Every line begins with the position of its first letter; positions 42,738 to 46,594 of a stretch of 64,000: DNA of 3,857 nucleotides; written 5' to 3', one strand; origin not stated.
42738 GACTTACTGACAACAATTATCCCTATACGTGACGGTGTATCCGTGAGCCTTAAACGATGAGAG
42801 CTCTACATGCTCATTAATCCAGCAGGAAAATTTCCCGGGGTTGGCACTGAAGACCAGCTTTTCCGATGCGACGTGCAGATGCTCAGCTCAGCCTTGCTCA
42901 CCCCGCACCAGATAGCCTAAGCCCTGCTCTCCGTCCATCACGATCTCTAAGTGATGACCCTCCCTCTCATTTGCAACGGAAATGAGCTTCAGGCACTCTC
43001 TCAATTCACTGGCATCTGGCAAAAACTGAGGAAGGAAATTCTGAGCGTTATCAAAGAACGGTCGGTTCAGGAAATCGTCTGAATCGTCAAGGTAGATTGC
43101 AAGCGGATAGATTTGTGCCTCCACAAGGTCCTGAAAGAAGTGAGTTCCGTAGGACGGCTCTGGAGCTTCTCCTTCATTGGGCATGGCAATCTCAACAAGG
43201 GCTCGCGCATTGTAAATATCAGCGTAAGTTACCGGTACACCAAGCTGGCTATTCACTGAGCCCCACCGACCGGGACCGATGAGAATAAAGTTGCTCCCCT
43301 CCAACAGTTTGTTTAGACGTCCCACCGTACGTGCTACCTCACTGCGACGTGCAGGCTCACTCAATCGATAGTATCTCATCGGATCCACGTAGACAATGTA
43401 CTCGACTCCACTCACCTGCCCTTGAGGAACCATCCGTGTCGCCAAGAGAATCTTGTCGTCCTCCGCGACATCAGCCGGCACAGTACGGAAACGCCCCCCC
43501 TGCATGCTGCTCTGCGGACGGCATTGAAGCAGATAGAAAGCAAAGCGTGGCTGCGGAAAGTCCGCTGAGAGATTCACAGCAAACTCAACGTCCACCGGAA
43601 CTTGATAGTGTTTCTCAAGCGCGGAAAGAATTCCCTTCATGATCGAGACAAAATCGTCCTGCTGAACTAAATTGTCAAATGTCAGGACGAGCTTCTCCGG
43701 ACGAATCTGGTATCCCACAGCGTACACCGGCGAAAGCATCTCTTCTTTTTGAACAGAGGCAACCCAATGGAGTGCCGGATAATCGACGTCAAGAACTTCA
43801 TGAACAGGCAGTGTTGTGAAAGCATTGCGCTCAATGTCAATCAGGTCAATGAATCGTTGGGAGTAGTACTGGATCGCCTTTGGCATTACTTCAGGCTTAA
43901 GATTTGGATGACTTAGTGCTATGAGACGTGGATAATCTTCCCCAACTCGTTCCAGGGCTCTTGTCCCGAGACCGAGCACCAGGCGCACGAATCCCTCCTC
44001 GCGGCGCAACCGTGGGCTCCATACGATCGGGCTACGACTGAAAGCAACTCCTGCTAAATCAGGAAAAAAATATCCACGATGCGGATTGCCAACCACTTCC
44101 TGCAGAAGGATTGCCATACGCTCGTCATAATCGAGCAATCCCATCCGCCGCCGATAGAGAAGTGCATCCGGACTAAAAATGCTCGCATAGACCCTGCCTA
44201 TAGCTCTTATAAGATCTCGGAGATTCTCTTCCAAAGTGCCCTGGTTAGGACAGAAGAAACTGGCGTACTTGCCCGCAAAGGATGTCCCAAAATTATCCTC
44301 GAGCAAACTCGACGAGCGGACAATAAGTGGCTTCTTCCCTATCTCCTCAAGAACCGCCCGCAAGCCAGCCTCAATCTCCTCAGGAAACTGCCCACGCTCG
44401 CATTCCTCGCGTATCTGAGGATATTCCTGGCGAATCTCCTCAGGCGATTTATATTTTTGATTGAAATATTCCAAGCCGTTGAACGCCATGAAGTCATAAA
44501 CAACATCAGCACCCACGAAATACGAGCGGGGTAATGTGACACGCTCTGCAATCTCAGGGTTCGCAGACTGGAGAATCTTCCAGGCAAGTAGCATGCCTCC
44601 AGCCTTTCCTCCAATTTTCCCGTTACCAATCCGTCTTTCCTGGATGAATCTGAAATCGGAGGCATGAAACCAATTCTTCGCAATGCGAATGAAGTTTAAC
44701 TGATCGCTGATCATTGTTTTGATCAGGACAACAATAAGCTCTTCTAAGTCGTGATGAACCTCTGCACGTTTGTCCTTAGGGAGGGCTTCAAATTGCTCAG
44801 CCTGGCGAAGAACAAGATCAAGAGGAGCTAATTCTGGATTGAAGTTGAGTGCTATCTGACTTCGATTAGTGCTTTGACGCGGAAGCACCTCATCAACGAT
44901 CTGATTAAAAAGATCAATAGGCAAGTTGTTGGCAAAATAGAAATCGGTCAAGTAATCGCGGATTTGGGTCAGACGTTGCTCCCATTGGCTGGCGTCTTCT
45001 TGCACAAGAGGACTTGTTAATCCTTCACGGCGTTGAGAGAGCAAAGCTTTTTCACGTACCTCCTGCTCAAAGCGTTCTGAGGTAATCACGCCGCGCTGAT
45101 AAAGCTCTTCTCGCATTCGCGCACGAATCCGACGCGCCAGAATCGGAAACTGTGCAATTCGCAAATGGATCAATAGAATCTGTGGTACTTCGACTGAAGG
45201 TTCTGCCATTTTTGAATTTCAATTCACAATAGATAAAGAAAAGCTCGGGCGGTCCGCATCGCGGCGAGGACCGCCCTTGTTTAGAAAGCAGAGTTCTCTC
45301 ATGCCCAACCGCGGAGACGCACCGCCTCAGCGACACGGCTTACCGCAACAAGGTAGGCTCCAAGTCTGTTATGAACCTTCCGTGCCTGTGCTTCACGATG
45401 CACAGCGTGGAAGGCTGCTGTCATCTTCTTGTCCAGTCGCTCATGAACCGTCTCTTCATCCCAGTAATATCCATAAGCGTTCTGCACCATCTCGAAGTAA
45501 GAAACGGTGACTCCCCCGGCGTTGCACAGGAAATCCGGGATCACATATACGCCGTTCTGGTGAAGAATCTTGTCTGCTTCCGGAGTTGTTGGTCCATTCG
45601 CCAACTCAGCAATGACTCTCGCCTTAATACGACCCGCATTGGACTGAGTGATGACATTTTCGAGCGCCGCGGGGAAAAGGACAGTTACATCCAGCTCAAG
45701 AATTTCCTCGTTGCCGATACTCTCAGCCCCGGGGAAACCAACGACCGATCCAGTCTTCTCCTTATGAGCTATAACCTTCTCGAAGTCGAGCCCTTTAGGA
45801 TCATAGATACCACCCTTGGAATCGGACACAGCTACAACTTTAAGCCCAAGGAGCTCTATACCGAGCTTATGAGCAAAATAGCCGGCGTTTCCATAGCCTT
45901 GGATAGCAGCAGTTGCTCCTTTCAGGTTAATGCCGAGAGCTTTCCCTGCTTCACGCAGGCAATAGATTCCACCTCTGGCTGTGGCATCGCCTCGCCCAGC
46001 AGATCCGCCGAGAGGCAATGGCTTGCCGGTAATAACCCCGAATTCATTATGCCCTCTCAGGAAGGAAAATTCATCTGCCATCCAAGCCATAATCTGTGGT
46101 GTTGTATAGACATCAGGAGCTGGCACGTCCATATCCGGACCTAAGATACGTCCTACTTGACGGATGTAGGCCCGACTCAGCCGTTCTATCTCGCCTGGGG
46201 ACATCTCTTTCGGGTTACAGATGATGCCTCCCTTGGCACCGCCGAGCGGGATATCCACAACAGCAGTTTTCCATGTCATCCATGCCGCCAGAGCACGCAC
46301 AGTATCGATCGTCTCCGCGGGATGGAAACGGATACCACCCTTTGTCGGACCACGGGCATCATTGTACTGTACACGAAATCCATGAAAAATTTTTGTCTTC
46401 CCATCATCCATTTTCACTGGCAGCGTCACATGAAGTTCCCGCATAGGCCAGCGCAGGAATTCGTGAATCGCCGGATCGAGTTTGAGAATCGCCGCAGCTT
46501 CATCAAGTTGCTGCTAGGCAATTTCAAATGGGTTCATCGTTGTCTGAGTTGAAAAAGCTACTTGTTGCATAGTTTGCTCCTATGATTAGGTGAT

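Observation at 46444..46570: Glutamate dehydrogenase gene carries an in-frame TAG at codon 19 inside an otherwise conserved N-terminus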

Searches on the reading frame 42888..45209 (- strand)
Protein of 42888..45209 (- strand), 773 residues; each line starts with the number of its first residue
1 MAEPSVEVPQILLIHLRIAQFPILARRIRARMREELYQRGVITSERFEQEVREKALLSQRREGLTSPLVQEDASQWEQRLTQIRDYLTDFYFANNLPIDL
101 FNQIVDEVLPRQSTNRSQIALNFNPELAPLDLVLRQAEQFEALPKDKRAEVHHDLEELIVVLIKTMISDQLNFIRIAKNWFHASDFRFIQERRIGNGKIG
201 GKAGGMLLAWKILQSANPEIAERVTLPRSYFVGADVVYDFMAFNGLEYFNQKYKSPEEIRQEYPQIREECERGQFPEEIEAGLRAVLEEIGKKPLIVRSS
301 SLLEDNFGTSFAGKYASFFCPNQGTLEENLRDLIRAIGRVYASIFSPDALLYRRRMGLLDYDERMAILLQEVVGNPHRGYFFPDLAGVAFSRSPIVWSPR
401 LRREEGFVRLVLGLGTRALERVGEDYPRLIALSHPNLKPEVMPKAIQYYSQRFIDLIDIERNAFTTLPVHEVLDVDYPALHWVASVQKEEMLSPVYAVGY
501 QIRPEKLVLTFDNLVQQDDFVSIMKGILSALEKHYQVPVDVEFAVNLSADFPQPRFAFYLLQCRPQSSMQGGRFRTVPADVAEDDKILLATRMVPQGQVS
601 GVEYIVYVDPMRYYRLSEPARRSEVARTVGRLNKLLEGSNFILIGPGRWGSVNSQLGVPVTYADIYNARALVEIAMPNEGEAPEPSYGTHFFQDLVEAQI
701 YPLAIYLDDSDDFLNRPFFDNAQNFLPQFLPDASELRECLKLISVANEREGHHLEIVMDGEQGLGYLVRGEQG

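Call 43: search_protein_families(library=pfam, proteins=[window:42888-45209:-], max_evalue=0.00001)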
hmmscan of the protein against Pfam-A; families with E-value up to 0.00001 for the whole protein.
window:42888-45209:- (773 aa): 1 family
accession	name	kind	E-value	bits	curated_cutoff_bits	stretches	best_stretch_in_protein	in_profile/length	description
PF01326.24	PPDK_N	-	7.1e-53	180.4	27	1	198-570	3-313/328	Pyruvate phosphate dikinase, AMP/ATP-binding domain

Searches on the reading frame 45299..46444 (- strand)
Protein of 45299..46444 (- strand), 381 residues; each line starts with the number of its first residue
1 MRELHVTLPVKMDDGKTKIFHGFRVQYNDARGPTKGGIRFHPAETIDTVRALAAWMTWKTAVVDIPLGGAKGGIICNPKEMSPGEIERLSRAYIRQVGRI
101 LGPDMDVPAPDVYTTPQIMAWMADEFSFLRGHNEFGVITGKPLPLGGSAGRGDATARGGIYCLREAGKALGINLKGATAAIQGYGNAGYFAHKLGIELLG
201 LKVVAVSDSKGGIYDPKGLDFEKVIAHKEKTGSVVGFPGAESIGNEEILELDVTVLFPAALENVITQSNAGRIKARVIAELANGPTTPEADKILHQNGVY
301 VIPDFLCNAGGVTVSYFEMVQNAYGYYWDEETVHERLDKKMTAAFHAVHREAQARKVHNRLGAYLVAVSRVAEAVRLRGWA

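Call 8: find_encoding_contigs(protein=window:45299-46444:-, flank=3000, max_places=10)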
Protein window:45299-46444:- (381 aa): 2 contigs read that carry it; 1 place shown.
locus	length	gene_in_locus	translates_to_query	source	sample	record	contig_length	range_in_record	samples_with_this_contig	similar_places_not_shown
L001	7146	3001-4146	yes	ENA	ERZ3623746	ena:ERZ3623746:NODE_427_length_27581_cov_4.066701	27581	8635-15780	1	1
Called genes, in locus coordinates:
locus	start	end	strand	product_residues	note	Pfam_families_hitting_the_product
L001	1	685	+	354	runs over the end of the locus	PF04468:PSP1, PF28472:PSP1_3rd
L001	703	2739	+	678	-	PF00133:tRNA-synt_1, PF09334:tRNA-synt_1g, PF08264:Anticodon_1, PF19303:Anticodon_3, PF01588:tRNA_bind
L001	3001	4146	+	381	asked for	PF02812:ELFV_dehydrog_N, PF00208:ELFV_dehydrog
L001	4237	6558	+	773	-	PF01326:PPDK_N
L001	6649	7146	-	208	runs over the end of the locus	PF01596:Methyltransf_3, PF08241:Methyltransf_11 (weak), PF13578:Methyltransf_24, PF13649:Methyltransf_25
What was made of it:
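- The ENA contig has only about 4x coverage (record name in call 8).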
